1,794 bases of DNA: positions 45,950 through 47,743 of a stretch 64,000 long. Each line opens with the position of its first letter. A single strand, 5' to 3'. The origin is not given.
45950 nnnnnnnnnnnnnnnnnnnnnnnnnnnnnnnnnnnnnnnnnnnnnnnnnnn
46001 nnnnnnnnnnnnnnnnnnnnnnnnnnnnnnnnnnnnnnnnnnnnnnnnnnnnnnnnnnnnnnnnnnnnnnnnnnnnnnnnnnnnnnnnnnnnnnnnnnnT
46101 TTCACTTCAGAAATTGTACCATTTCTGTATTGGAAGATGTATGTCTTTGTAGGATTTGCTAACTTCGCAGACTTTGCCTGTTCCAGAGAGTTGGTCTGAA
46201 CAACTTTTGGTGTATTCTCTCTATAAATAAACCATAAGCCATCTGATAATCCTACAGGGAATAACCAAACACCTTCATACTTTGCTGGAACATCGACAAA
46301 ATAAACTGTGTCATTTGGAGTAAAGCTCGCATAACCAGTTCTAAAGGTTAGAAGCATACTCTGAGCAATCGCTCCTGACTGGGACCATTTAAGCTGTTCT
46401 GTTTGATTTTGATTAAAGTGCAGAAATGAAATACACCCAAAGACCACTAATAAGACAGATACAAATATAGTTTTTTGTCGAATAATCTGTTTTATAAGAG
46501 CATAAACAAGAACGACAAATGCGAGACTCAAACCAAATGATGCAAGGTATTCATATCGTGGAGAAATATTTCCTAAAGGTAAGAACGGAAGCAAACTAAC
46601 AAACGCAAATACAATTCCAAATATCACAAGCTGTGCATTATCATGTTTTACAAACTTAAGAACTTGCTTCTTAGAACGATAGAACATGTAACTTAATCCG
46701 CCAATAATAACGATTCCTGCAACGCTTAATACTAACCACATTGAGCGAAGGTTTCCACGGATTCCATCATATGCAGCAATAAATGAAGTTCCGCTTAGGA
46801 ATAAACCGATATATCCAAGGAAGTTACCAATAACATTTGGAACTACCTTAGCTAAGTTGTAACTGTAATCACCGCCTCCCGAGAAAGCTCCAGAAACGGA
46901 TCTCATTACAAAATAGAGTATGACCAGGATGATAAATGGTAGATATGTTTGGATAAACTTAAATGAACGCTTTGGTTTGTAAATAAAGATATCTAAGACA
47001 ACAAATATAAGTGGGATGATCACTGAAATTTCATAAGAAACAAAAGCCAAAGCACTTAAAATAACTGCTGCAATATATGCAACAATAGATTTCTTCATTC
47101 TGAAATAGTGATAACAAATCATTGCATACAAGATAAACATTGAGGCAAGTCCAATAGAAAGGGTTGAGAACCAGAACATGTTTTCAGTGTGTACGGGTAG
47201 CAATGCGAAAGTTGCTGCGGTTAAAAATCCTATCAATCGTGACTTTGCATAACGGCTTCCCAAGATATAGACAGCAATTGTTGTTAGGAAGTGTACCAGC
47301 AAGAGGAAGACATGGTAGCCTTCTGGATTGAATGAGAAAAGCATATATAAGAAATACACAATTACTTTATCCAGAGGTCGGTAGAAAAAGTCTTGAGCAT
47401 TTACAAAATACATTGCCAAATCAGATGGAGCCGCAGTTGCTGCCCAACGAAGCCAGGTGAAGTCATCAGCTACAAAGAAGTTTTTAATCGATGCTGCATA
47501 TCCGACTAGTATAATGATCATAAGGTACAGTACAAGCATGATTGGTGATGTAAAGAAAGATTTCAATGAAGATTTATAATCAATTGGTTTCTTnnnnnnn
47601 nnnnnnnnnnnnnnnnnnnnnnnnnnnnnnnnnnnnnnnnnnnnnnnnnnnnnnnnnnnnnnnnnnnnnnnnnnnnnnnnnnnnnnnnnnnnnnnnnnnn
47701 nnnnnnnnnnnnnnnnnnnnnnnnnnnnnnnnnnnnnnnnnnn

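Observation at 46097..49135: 1012 aa fusion of an O-antigen-ligase/polymerase-like (Wzy_C) domain with a second GT-C-like membrane domain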

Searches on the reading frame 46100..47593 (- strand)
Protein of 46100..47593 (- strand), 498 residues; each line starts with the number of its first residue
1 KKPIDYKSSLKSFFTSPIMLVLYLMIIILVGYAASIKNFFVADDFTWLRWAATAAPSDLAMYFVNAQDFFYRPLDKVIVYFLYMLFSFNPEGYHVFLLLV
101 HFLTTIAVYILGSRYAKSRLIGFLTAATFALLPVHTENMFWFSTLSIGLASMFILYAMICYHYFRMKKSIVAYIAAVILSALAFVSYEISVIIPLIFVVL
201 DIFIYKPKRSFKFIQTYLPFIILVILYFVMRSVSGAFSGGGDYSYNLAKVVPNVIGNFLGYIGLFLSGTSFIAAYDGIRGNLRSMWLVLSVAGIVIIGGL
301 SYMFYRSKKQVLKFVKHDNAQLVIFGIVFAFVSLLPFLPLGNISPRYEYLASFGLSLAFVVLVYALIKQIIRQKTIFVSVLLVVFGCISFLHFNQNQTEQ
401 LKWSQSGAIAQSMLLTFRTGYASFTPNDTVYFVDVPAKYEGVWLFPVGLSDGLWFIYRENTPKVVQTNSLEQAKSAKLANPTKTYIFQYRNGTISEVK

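Call 36: search_protein_representatives(protein=window:46100-47593:-)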
Query: 498 residues. Proteins with E-value up to 0.001 (for the whole library): 14757; up to 1e-10: 1343; up to 1e-30: 92. The best 150 are listed.
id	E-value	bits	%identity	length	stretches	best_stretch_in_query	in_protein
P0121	2.4e-151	521.5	51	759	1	1-498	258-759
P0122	5.9e-145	500.4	46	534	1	1-491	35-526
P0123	1.3e-129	449.8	47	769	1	1-493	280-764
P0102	2.7e-122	425.7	43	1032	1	1-497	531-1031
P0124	3.4e-106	372.6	40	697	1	1-498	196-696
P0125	6.0e-101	355.3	39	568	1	1-490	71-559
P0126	1.1e-97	344.5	39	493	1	8-498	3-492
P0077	1.5e-97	344.1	36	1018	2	1-497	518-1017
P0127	1.3e-94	334.4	37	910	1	6-497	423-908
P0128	7.8e-89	315.4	38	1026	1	1-489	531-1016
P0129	3.5e-87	309.9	36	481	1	13-476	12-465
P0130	3.1e-86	306.8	39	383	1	117-488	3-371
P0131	7.8e-84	298.9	37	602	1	4-491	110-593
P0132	3.2e-83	296.8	34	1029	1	3-476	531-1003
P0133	7.1e-81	289.1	36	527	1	21-497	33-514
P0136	1.5e-74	268.2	35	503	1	6-476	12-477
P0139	9.5e-70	252.4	34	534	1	1-492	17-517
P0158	4.6e-59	217.2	31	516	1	12-474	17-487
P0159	2.1e-58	215.0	32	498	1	5-496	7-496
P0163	5.5e-55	203.7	33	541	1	1-497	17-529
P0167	5.2e-49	184.0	34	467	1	20-454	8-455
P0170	1.7e-48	182.3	31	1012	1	23-497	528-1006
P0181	1.4e-40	156.2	33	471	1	14-454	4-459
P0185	2.2e-39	152.3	29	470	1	19-453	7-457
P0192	1.5e-35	139.6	30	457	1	10-453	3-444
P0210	5.5e-31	124.6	26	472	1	31-474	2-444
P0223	1.5e-25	106.7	26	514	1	7-438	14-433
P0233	2.9e-22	95.8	25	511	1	36-445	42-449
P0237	1.9e-21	93.1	27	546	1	22-453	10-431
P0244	2.2e-20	89.6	25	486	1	26-493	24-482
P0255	5.4e-20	88.4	25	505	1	24-474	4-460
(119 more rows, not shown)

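Call 37: search_protein_families(library=pfam, proteins=[P0167, P0181, P0185, P0192, P0210, P0223, P0233, P0237, P0244, P0255], max_evalue=0.01)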
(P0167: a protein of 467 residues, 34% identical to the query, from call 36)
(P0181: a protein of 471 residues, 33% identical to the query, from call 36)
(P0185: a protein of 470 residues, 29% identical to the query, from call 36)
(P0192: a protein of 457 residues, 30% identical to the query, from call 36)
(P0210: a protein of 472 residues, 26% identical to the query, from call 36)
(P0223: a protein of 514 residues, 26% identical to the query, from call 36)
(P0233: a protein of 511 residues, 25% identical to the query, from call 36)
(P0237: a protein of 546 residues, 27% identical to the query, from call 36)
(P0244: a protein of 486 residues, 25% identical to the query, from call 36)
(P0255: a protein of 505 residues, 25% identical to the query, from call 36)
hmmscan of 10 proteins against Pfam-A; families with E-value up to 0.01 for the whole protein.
P0167 (467 aa): 0 families

P0181 (471 aa): 1 family
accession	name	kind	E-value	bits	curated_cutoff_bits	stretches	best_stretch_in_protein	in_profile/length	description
PF17555.7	TssN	-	0.00015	21.7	30.3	1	293-401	5-112/274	Type VI secretion system, TssN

P0185 (470 aa): 0 families

P0192 (457 aa): 0 families

P0210 (472 aa): 1 family
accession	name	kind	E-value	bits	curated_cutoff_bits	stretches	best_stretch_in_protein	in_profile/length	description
PF13231.12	PMT_2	-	7.1e-10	39.8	26.1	1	46-186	4-142/160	Dolichyl-phosphate-mannose-protein mannosyltransferase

P0223 (514 aa): 1 family
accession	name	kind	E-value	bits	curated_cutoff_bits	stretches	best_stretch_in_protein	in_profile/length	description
PF13231.12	PMT_2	-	6.2e-06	27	26.1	1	77-231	4-151/160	Dolichyl-phosphate-mannose-protein mannosyltransferase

P0233 (511 aa): 0 families

P0237 (546 aa): 1 family
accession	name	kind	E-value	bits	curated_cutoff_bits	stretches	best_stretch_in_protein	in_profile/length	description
PF13231.12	PMT_2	-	0.00038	21.1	26.1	1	70-219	10-154/160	Dolichyl-phosphate-mannose-protein mannosyltransferase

P0244 (486 aa): 2 families
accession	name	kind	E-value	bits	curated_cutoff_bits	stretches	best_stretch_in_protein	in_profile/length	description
PF13231.12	PMT_2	-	6.2e-11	43.2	26.1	1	77-228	10-154/160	Dolichyl-phosphate-mannose-protein mannosyltransferase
PF02366.24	PMT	-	0.0013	18.8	22.7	1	85-174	79-168/245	Dolichyl-phosphate-mannose-protein mannosyltransferase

P0255 (505 aa): 1 family
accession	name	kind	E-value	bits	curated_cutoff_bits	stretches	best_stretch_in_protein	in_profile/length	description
PF13231.12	PMT_2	-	1.9e-06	28.6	26.1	1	51-207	5-154/160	Dolichyl-phosphate-mannose-protein mannosyltransferase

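Call 38: search_protein_families(library=ncbifam, proteins=[P0167, P0181, P0185, P0192, P0210, P0223, P0233, P0237, P0244, P0255], max_evalue=0.01)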
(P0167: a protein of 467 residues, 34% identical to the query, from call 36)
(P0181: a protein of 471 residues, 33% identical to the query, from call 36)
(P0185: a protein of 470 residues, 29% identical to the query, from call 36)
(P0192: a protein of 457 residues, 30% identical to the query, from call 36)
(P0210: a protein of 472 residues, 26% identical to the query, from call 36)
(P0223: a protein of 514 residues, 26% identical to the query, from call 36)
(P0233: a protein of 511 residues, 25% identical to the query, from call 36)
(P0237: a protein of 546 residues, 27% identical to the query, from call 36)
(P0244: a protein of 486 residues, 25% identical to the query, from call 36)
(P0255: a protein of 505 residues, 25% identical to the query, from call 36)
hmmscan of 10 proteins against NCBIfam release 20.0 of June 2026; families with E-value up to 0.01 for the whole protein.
P0167 (467 aa): 0 families

P0181 (471 aa): 0 families

P0185 (470 aa): 0 families

P0192 (457 aa): 0 families

P0210 (472 aa): 0 families

P0223 (514 aa): 1 family
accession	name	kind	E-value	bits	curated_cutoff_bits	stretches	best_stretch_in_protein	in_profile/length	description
TIGR03663.1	TIGR03663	subfamily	0.0091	15.1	126.25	0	76-332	52-312/435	flippase activity-associated protein Agl23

P0233 (511 aa): 0 families

P0237 (546 aa): 0 families

P0244 (486 aa): 2 families
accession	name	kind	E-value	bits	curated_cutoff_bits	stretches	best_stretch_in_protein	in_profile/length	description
NF047440.1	LA3751_2_3_fam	subfamily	5.1e-06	25.6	200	1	212-393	283-383/460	LA_3751/LA_3752 family putative glycosyltransferase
TIGR04154.1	archaeo_STT3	subfamily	0.002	16.5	450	1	95-168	102-175/831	oligosaccharyl transferase, archaeosortase A system-associated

P0255 (505 aa): 0 families

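Call 40: find_encoding_contigs(protein=P0139, flank=6000, max_places=3)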
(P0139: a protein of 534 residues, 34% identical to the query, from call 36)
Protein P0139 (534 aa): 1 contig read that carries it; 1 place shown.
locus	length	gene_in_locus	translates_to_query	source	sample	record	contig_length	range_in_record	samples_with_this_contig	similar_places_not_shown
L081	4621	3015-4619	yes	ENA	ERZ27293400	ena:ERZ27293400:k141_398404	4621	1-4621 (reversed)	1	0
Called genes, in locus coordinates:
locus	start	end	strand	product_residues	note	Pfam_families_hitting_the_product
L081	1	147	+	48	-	?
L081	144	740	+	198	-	PF25087:GMPPB_C (faint), PF25084:LbH_EIF2B (weak), PF00132:Hexapep, PF14602:Hexapep_2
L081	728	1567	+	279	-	PF00535:Glycos_transf_2, PF10111:Glyco_tranf_2_2, PF13641:Glyco_tranf_2_3, PF13632:Glyco_trans_2_3, PF02709:Glyco_transf_7C (weak)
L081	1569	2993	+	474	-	PF04932:Wzy_C (weak)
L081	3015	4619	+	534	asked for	?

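Call 42: find_encoding_contigs(protein=P0136, flank=7000, max_places=3)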
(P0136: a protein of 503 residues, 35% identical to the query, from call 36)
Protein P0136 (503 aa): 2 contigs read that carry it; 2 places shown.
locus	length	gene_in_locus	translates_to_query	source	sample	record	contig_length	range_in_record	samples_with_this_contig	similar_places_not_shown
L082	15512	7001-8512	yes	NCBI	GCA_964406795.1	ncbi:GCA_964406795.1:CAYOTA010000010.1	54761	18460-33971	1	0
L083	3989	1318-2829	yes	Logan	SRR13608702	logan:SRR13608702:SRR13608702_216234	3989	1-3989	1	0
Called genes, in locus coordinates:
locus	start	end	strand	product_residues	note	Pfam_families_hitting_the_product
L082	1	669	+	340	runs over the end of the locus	PF01073:3Beta_HSD, PF01370:Epimerase, PF02719:Polysacc_synt_2, PF04321:RmlD_sub_bind, PF07993:NAD_binding_4 (faint), PF13460:NAD_binding_10, PF16363:GDP_Man_Dehyd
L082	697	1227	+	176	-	PF13439:Glyco_transf_4 (weak)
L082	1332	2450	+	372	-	PF13439:Glyco_transf_4 (weak), PF20706:GT4-conflict (faint), PF00534:Glycos_transf_1, PF13692:Glyco_trans_1_4, PF13524:Glyco_trans_1_2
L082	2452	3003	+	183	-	PF25087:GMPPB_C (faint), PF00132:Hexapep, PF14602:Hexapep_2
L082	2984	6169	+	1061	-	-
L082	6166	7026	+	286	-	PF00535:Glycos_transf_2, PF10111:Glyco_tranf_2_2 (weak), PF13641:Glyco_tranf_2_3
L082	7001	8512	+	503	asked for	-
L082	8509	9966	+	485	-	PF13231:PMT_2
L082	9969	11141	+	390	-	PF13439:Glyco_transf_4, PF00534:Glycos_transf_1, PF13692:Glyco_trans_1_4, PF13524:Glyco_trans_1_2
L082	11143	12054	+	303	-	PF00535:Glycos_transf_2, PF13641:Glyco_tranf_2_3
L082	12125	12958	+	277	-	-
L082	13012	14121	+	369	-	PF13439:Glyco_transf_4, PF00534:Glycos_transf_1, PF13692:Glyco_trans_1_4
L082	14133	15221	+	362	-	PF00534:Glycos_transf_1, PF13692:Glyco_trans_1_4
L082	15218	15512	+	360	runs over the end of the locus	PF00483:NTP_transferase, PF22640:ManC_GMP_beta-helix (weak)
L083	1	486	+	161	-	?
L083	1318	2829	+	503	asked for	-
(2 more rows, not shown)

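Call 43: find_encoding_contigs(protein=P0159, flank=7000, max_places=3)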
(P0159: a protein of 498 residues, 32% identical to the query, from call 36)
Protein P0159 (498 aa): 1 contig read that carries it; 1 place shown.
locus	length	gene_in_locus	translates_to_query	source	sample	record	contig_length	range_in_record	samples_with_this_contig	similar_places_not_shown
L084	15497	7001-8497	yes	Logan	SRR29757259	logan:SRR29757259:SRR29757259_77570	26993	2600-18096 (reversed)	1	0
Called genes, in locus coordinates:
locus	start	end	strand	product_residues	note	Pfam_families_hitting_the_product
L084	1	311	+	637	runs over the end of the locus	-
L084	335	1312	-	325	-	PF02674:Colicin_V, PF00188:CAP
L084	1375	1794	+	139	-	PF05635:23S_rRNA_IVP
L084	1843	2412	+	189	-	PF13439:Glyco_transf_4 (faint)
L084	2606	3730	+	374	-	PF13439:Glyco_transf_4 (weak), PF20706:GT4-conflict, PF00534:Glycos_transf_1, PF13692:Glyco_trans_1_4, PF13524:Glyco_trans_1_2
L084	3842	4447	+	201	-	PF25087:GMPPB_C (faint), PF00132:Hexapep, PF14602:Hexapep_2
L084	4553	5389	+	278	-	PF00535:Glycos_transf_2, PF10111:Glyco_tranf_2_2 (faint), PF12804:NTP_transf_3 (weak), PF13641:Glyco_tranf_2_3, PF13506:Glyco_transf_21 (faint), PF13632:Glyco_trans_2_3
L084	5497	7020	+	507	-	PF04932:Wzy_C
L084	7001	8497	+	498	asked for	-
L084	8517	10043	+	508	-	PF13231:PMT_2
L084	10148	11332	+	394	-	PF13439:Glyco_transf_4, PF00534:Glycos_transf_1, PF13692:Glyco_trans_1_4, PF13524:Glyco_trans_1_2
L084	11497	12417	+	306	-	PF00535:Glycos_transf_2, PF10111:Glyco_tranf_2_2 (weak), PF13641:Glyco_tranf_2_3, PF13712:Glyco_tranf_2_5 (faint), PF13632:Glyco_trans_2_3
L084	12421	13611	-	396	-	-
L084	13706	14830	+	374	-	PF13439:Glyco_transf_4, PF00534:Glycos_transf_1, PF13692:Glyco_trans_1_4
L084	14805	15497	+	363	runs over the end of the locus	PF00534:Glycos_transf_1, PF13692:Glyco_trans_1_4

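Call 45: find_encoding_contigs(protein=P0158, flank=7000, max_places=3)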
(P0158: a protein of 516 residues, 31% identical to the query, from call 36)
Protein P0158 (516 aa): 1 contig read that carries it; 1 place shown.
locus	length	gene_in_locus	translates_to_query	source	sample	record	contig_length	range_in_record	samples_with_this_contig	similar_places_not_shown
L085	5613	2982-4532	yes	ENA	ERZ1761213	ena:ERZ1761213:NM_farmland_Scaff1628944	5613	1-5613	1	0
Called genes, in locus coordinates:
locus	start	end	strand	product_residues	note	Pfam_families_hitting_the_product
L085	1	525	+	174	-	?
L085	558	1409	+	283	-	PF00535:Glycos_transf_2, PF10111:Glyco_tranf_2_2, PF13641:Glyco_tranf_2_3, PF13506:Glyco_transf_21 (weak), PF13632:Glyco_trans_2_3, PF02709:Glyco_transf_7C (weak)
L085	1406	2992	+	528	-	PF04932:Wzy_C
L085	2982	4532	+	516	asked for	-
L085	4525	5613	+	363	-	?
